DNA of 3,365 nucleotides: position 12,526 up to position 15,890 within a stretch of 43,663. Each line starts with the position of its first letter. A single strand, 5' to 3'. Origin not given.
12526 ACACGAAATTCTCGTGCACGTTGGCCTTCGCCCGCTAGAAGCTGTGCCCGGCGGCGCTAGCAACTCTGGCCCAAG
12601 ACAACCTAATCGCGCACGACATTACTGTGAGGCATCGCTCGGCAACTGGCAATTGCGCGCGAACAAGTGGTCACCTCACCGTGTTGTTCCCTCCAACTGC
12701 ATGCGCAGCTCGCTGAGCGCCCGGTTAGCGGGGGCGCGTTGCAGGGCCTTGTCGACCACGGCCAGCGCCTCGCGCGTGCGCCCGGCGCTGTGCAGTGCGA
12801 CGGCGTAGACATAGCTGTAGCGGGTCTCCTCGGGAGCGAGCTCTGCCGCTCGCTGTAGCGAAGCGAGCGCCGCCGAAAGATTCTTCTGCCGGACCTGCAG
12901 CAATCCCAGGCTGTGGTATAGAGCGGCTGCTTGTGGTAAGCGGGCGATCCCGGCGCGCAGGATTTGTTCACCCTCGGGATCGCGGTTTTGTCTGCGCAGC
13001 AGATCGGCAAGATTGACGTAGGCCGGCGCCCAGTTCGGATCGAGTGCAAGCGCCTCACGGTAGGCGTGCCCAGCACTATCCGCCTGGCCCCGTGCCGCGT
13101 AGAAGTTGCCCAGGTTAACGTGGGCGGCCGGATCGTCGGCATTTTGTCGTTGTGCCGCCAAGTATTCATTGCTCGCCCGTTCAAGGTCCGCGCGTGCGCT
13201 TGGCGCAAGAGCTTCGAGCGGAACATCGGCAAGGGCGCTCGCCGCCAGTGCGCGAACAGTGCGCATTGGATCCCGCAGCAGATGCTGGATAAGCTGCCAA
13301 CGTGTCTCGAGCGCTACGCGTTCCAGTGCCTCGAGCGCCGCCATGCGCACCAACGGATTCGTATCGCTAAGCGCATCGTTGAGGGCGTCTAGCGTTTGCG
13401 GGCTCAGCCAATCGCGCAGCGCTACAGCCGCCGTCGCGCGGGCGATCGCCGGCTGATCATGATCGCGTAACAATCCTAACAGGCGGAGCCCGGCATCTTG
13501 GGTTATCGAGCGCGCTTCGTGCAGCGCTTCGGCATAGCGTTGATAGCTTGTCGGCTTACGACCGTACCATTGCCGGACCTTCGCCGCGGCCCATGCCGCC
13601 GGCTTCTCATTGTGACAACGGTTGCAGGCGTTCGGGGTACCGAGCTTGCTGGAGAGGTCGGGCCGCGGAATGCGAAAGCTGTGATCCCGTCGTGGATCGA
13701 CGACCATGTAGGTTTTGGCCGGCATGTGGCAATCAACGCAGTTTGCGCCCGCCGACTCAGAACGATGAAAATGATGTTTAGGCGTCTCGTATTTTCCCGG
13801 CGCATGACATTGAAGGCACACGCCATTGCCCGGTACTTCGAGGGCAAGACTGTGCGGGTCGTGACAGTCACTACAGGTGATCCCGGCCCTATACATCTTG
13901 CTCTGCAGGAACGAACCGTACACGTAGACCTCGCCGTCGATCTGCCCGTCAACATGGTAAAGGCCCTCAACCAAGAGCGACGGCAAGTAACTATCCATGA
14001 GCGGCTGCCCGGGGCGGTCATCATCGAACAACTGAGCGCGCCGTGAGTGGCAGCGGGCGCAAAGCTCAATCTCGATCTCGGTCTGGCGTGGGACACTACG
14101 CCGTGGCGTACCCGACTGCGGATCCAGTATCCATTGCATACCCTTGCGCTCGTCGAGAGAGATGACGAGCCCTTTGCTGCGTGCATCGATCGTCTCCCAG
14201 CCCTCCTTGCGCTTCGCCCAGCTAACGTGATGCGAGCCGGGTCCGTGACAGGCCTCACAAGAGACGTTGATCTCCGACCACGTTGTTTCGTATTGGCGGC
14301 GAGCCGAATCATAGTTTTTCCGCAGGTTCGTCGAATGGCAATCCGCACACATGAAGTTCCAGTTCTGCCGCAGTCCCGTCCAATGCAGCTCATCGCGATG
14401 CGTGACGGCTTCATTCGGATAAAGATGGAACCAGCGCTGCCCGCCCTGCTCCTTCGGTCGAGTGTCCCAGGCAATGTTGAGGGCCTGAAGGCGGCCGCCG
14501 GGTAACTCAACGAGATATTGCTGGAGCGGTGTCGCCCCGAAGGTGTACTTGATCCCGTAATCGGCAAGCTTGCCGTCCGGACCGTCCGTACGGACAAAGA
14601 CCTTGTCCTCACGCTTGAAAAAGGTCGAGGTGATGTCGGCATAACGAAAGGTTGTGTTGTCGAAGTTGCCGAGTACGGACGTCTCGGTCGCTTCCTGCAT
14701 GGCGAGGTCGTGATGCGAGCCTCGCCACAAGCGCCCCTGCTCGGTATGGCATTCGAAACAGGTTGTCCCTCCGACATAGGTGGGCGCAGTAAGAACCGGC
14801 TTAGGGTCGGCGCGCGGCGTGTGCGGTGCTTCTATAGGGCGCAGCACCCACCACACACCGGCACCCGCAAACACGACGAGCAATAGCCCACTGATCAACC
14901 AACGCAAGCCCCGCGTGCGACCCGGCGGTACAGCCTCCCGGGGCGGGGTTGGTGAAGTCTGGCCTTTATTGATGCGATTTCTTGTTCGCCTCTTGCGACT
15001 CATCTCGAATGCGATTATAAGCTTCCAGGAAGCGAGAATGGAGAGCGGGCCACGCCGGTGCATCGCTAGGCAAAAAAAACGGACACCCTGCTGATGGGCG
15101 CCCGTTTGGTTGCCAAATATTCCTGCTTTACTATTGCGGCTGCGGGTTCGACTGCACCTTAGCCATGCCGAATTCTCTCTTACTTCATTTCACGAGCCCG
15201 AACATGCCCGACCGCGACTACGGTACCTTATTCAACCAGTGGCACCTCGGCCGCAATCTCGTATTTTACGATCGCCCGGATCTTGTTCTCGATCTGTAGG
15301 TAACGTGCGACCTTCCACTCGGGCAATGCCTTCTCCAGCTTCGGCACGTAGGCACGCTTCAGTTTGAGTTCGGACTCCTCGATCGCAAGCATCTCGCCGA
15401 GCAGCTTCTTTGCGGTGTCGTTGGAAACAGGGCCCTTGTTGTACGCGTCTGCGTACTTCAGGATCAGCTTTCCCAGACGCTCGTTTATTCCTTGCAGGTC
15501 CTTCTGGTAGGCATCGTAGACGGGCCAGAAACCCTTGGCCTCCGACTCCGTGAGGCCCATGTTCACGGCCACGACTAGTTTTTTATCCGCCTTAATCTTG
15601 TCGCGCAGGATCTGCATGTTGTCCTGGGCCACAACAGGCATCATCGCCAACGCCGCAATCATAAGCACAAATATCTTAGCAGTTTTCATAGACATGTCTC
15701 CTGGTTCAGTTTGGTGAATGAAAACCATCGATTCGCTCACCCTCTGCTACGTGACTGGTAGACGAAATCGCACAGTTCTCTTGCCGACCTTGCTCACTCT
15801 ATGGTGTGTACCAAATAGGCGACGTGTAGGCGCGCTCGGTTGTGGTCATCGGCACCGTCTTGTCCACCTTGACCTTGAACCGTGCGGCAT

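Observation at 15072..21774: Tandem DUF3604 paralogues in a five-gene, entirely cell-envelope operon with a HupE/UreJ-type metal permease and a PpiC-type chaperone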

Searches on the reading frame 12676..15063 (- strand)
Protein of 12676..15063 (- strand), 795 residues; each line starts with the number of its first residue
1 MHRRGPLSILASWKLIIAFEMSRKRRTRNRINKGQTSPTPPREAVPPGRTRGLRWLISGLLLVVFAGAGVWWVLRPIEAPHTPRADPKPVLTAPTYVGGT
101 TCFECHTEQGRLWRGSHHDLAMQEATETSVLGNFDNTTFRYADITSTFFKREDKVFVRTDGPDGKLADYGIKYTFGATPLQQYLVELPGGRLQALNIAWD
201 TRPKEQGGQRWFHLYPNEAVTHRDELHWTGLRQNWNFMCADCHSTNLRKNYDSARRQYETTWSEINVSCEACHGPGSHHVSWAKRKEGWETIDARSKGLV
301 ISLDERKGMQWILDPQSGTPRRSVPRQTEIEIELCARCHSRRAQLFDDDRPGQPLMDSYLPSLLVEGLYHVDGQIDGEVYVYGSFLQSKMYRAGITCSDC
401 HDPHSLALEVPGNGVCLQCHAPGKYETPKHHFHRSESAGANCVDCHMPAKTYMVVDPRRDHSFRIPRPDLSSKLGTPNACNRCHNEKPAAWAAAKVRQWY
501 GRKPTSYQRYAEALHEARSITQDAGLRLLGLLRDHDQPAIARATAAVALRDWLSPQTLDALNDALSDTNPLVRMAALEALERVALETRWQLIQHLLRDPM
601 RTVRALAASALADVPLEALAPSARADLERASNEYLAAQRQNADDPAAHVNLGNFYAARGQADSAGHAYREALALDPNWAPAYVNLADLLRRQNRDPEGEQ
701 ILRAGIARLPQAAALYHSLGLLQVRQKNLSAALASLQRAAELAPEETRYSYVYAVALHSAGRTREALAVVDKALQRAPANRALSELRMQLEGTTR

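Call 3: search_protein_families(library=pfam, proteins=[window:12676-15063:-], max_evalue=0.01)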
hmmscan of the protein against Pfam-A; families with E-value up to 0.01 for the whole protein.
window:12676-15063:- (795 aa): 22 families
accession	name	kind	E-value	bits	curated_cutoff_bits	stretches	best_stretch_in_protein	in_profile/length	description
PF14522.11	Cytochrome_C7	-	1.7e-13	50.6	24.8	2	236-277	13-52/67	Cytochrome c7 and related cytochrome c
PF00515.34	TPR_1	-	9.6e-12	44.6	27.8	1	646-677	2-33/34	Tetratricopeptide repeat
PF13181.12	TPR_8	-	3.4e-11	42.8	25.7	0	647-677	3-33/34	Tetratricopeptide repeat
PF07719.23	TPR_2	-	1.8e-10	40.5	27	1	645-677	1-33/34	Tetratricopeptide repeat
PF13435.11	Cytochrome_C554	-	1.2e-09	39.4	20.8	1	236-274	48-84/84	Cytochrome c554 and c-prime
PF14559.12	TPR_19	-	1.6e-09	38.4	25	2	656-719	2-64/68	Tetratricopeptide repeat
PF13646.12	HEAT_2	-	1.7e-09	38.3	27.7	1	529-612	5-88/88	HEAT repeats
PF09699.15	Paired_CXXCH_1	-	3.6e-08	33.4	20.6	1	394-422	7-38/41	Doubled CXXCH motif (Paired_CXXCH_1)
PF23914.1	TPR_CcmH_CycH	-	4.7e-08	33.5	42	1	702-782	39-122/158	Cytochrome c-type biogenesis protein H TPR domain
PF13432.12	TPR_16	-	7.8e-08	33.1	32.7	1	719-780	3-64/65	Tetratricopeptide repeat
PF13431.12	TPR_17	-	7.9e-08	32.4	24.4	1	667-697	1-31/34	Tetratricopeptide repeat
PF14537.11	Cytochrom_c3_2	-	4.9e-07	30.6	25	0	236-280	6-40/79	Cytochrome c3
PF13414.12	TPR_11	-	5e-07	29.7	26.8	2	652-691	1-40/42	TPR repeat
PF13428.12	TPR_14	-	1.4e-06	28.8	23.5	1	645-688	1-44/44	Tetratricopeptide repeat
PF02985.28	HEAT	-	3.4e-05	24.1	23.5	1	560-584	4-28/31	HEAT repeat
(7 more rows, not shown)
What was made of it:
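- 12676..15063 (-): Octahaem c-type cytochrome (8 CXXCH) plus HEAT and TPR repeats. It is a recurrent accessory neighbour of DUF3604 clusters and probably a separate transcription unit. The conserved protein begins at codon 53 (TTG at 14907). A TATAAT box lies at 15021-15016. Pfam (call 3).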

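Call 4: search_protein_families(library=ncbifam, proteins=[window:12676-15063:-], max_evalue=0.01)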
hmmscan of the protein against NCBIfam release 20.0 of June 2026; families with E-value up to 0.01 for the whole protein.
window:12676-15063:- (795 aa): 22 families
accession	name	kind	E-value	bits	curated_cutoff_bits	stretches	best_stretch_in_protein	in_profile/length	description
TIGR02917.1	PEP_TPR_lipo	equivalog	1.2e-13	49.9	312.2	1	623-774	748-898/899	XrtA/PEP-CTERM system TPR-repeat protein PrsT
TIGR03508.1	decahem_SO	subfamily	1.4e-12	47.7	192.2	2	386-496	86-188/258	DmsE family decaheme c-type cytochrome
NF040959.1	MamA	equivalog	1.5e-12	47.4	200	1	637-774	63-200/204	magnetosome protein MamA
NF033920.0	C39_PA2778_fam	equivalog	9.3e-12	44.9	150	2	620-704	164-249/255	PA2778 family cysteine peptidase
NF041028.1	decahem_GSU2203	exception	1.1e-11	44.5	325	1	238-281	38-82/317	GSU2203 family decaheme c-type cytochrome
NF041198.1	UshA_like_PCGU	equivalog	1.5e-11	43.6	275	2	232-286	438-492/519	UshA-like (seleno)protein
TIGR02521.1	type_IV_pilW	equivalog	3.9e-08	33.1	154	1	623-781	43-203/234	type IV pilus biogenesis/stability protein PilW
NF047507.1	TPR_BatC_Lepto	exception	3.1e-07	30.1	175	1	645-696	96-147/214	TPR repeat-containing protein BatC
NF033758.1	gliding_GltE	equivalog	5.3e-07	28.9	225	1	640-697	285-342/411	adventurous gliding motility TPR repeat lipoprotein GltE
NF008520.0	PRK11447.1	equivalog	2.5e-06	25.6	858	1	625-780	365-528/1157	cellulose synthase complex outer membrane protein BcsC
NF033762.1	social_mot_Tgl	equivalog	3.4e-05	23.3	225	0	624-695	44-116/252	social motility TPR repeat lipoprotein Tgl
TIGR01905.1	paired_CXXCH_1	subfamily_domain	3.5e-05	23.6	25.2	1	396-421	8-37/41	doubled CXXCH domain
TIGR00990.1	3a0801s09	subfamily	3.9e-05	22.5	757.25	1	623-744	377-498/615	mitochondrial import receptor subunit TOM70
TIGR03153.1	cytochr_NrfH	equivalog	8.1e-05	22.7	134.2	0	415-451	30-64/138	cytochrome c nitrite reductase small subunit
TIGR02552.1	LcrH_SycD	equivalog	0.0002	21.1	104.8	1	717-791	56-130/136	SycD/LcrH family type III secretion system chaperone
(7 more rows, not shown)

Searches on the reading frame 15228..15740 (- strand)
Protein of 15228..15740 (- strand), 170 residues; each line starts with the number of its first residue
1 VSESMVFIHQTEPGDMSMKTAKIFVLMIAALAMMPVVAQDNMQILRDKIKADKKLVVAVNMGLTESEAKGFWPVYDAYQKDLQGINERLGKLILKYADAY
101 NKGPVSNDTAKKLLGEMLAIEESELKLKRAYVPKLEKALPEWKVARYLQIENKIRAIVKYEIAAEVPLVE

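Call 3: search_protein_families(library=pfam, proteins=[window:15228-15740:-], max_evalue=0.01)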
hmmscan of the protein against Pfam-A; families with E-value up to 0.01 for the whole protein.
window:15228-15740:- (170 aa): 0 families

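Call 4: search_protein_families(library=ncbifam, proteins=[window:15228-15740:-], max_evalue=0.01)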
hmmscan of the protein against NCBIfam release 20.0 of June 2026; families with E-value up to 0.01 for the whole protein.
window:15228-15740:- (170 aa): 0 families

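Call 26: search_protein_families(library=pfam, proteins=[window:15228-15692:-], max_evalue=1)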
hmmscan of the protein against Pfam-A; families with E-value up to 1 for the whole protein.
window:15228-15692:- (154 aa): 1 family
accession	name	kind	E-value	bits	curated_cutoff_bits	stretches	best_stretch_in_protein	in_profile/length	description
PF17729.6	DUF5569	-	0.012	16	37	1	45-121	114-189/225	Family of unknown function (DUF5569)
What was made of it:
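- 15228..15689 (-): 153-aa exported all-helical protein from a large family with no Pfam model (motifs FWPxY, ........, C-terminal IPLV). It is probably Spy/CpxP/ZraP-like. It is a lineage-specific accessory, not part of the conserved module. No Pfam or NCBIfam hit (calls 3, 4, 26).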

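Call 54: search_protein_representatives(protein=window:15228-15692:-)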
Query: 154 residues. Proteins with E-value up to 0.001 (for the whole library): 3799; up to 1e-10: 1355; up to 1e-30: 78. The best 150 are listed.
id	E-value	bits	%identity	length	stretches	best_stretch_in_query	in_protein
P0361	5.6e-54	198.3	71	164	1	24-154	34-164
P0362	5.9e-50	185.2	61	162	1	17-154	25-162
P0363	2.2e-48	180.1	66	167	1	23-154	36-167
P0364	2.5e-46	173.5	59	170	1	16-153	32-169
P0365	1.6e-45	170.9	63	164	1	10-153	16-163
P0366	2.2e-45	170.4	60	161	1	16-153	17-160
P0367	2.2e-45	170.4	61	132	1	24-153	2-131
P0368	5.7e-45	169.1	57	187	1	13-154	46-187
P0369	8.3e-45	168.5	58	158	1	10-154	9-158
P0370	2.9e-44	166.8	52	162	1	10-153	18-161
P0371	1.1e-43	164.9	56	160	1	7-153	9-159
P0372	2.6e-43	163.7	55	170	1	5-154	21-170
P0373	2.2e-42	160.7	53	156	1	6-153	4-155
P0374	7.7e-42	158.9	59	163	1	20-153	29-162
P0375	1.1e-41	158.5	58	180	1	23-153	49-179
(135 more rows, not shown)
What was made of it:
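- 15228..15689 (-): 3,799 representative homologues (call 54).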

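Call 65: search_protein_families(library=pfam, alignment_id=A5, max_evalue=5)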
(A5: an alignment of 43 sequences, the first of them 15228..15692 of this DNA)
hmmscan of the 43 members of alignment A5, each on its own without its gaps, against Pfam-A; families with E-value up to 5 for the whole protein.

A. member 1, window:15228-15692:- (154 aa): 1 family
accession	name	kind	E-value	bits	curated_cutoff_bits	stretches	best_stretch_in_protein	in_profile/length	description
PF17729.6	DUF5569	-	0.012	16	37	1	45-121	114-189/225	Family of unknown function (DUF5569)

B. families by the number of members that match (of 43 scanned): 51 families (the first 25 are shown)
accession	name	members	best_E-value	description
PF13801.11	Metal_resist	10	0.00011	Heavy-metal resistance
PF17729.6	DUF5569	3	0.012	Family of unknown function (DUF5569)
PF25252.1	DUF7854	3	0.012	Family of unknown function (DUF7854)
PF25462.1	Beta-barrel_INTS6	3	0.06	INTS6 beta-barrel domain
PF21774.3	NagJ_C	2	0.0067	Hyaluronidase post-catalytic domain-like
PF01923.23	Cob_adeno_trans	2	0.0074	Cobalamin adenosyltransferase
PF09687.15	PRESAN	2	0.031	Plasmodium RESA N-terminal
PF25474.1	TPR_TmcB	2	0.051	TmcB, TPR repeats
PF25398.1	CUX1_N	2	0.052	CUX1-like, N-terminal tRNA-binding arm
PF13663.11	DUF4148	2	0.097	Domain of unknown function (DUF4148)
PF05235.19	CHAD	1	0.00046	CHAD domain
PF23993.1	DUF7311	1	0.0094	Domain of unknown function (DUF7311)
PF20098.4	DUF6488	1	0.01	Family of unknown function (DUF6488)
PF09358.15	E1_UFD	1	0.033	Ubiquitin fold domain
PF18213.6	SUB1_ProdP9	1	0.036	SUB1 protease Prodomain ProdP9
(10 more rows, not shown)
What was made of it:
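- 15228..15689 (-): 10 of 43 homologues give weak Metal_resist PF13801 hits, best 1e-4 (call 65).
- On Spy/CpxP/ZraP-like periplasmic helical proteins (Pfam Metal_resist, PF13801), for the 153-aa protein: 10 of 43 homologues have weak hits, best E 1.1e-4 (call 65).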

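Call 66: search_solved_structures(query=A5, max_evalue=10, show_alignments=2)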
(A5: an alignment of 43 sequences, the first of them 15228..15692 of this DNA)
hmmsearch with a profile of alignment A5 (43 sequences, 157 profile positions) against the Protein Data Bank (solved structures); distinct sequences matched with E-value up to 10: 4.
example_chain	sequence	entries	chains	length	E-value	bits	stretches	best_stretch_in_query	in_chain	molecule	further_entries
9pin_P2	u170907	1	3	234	0.094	15.8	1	4-58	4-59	HEAT repeat domain-containing protein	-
6hk9_A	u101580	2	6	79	0.14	15.2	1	64-125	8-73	Testis-expressed protein 12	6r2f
6dkm_A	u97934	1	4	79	0.35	13.9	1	66-126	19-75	DHD131_A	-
9s9i_A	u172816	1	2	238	0.66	13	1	69-124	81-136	Cell division protein CdvA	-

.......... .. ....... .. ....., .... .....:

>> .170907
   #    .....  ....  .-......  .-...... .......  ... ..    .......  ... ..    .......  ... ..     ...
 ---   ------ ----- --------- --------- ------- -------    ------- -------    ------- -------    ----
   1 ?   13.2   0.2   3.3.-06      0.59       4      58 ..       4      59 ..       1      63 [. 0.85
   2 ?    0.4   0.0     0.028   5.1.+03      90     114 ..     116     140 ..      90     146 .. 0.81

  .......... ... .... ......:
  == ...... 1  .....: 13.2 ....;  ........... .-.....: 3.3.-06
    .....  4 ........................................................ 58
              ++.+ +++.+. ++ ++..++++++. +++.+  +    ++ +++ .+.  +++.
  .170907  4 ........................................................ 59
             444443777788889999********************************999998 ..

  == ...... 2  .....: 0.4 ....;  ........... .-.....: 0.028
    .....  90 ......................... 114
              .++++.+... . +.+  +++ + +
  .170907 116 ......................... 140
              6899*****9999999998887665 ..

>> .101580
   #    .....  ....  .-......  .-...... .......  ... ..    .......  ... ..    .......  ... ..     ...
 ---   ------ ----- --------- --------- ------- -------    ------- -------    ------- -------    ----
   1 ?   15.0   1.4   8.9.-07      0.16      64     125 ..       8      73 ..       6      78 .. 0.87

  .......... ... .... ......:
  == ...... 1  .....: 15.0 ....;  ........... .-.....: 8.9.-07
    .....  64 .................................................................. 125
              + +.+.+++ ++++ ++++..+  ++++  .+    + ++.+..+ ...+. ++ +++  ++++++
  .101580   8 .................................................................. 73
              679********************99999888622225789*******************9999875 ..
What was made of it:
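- On Spy/CpxP/ZraP-like periplasmic helical proteins (Pfam Metal_resist, PF13801), for the 153-aa protein: The profile search against the PDB found nothing meaningful (call 66).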
